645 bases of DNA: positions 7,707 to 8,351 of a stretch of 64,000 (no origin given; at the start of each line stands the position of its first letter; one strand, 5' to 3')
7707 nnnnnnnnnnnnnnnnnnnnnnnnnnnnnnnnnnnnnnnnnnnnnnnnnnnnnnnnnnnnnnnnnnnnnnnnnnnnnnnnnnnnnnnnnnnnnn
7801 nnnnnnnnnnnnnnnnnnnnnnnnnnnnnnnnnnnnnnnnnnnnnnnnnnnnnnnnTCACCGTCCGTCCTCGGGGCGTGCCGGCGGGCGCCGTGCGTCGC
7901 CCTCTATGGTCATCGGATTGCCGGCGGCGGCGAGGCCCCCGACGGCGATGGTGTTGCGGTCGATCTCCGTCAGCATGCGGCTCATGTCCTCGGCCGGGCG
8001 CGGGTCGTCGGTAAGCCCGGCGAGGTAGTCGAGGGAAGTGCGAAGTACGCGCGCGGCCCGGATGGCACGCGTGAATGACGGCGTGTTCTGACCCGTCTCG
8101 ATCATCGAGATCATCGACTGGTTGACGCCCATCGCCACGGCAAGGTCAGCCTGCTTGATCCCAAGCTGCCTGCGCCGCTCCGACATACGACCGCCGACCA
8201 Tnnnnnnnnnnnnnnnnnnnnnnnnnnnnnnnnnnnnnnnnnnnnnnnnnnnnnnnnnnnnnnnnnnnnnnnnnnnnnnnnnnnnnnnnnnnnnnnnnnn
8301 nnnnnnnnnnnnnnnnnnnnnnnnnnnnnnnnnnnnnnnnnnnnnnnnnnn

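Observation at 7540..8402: Split LexA/CI-like XRE-S24 repressor (-1 shift at a GTGA overlap) in an operon with catalase, divergent from a giant adhesin-like gene through a nested palindrome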

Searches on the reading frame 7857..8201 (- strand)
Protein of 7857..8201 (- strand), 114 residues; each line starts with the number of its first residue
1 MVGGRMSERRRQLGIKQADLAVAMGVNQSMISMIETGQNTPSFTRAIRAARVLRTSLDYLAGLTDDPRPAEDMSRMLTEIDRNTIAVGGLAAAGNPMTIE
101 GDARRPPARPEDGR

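Call 9: search_protein_families(library=pfam, proteins=[window:7857-8186:-], max_evalue=0.01)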
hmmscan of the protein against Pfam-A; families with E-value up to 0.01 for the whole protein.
window:7857-8186:- (109 aa): 4 families
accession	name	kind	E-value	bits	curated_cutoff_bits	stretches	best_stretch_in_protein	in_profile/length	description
PF01381.28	HTH_3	-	3.9e-15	56.1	23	1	3-55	3-55/55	Helix-turn-helix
PF13560.12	HTH_31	-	1.1e-08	35.7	27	1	3-53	8-59/64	Helix-turn-helix domain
PF12844.13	HTH_19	-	6.7e-05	23.2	30.2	1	5-55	8-58/64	Helix-turn-helix domain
PF22495.2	HTH_92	-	0.0033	17.2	27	1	3-37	2-36/45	RsaL-like HTH domain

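Call 65: search_protein_families(library=phrogs, proteins=[window:7857-8201:-], max_evalue=0.001)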
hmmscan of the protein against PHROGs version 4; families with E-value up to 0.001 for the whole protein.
window:7857-8201:- (114 aa): 14 families
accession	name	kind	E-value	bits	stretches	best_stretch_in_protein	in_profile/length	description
phrog_8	-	transcription regulation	5.2e-15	56.7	1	2-85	77-155/346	transcriptional regulator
phrog_4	-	transcription regulation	8.7e-14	52.3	1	3-96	138-227/400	transcriptional repressor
phrog_2328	-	transcription regulation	9.8e-10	39.3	1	3-87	17-103/128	transcriptional repressor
phrog_1373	-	transcription regulation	2.9e-09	38.1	1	6-61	68-123/166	transcriptional regulator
phrog_3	-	transcription regulation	9.9e-09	36.4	1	4-68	91-153/430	transcriptional repressor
phrog_5823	-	transcription regulation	3.4e-07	30.7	1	2-79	7-86/404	transcriptional regulator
phrog_2439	-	transcription regulation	5.2e-07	29.9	1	3-69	9-75/367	transcriptional regulator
phrog_2967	-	transcription regulation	2.2e-06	28.4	1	5-65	14-74/225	transcriptional regulator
phrog_7241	-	transcription regulation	1.4e-05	26.1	1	9-60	69-120/122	transcriptional regulator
phrog_6288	-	unknown function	1.5e-05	25.7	1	3-64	31-89/322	-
phrog_7396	-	unknown function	0.00013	22.8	1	1-74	15-91/227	-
phrog_2104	-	unknown function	0.00035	21.7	0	8-42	46-80/103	-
phrog_2339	-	DNA, RNA and nucleotide metabolism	0.00035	21.5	1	9-39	33-63/98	HTH DNA binding protein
phrog_34939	-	unknown function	0.00073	20.2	1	5-67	13-76/280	-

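Call 66: search_protein_families(library=padloc, proteins=[window:7857-8201:-], max_evalue=0.001)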
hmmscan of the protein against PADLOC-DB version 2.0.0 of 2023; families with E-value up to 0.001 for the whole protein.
window:7857-8201:- (114 aa): 10 families
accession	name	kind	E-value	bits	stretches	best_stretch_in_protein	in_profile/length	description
PDLC02926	HTH_VI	-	5.4e-09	34.2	1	3-69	3-69/92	-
PDLC04142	capH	-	1.2e-07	30.8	1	3-75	8-74/103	capH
PDLC03953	RmrA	-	4.8e-06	24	1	3-59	7-63/373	-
PDLC03952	RmrA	-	5.2e-06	23.5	1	3-61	24-82/395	-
PDLC03949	RmrA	-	1.4e-05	22.2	1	5-68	6-69/363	-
PDLC03954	RmrA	-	9.3e-05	19.5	1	5-62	14-71/380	-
PDLC03944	RmrA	-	0.00015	19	1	3-60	8-65/384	-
PDLC04775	PDC-M69A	-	0.00028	19.4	1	2-81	8-86/113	-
PDLC03951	RmrA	-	0.00081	16.5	1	4-62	11-69/400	-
PDLC03955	RmrA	-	0.00088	16.6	1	6-61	25-80/371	-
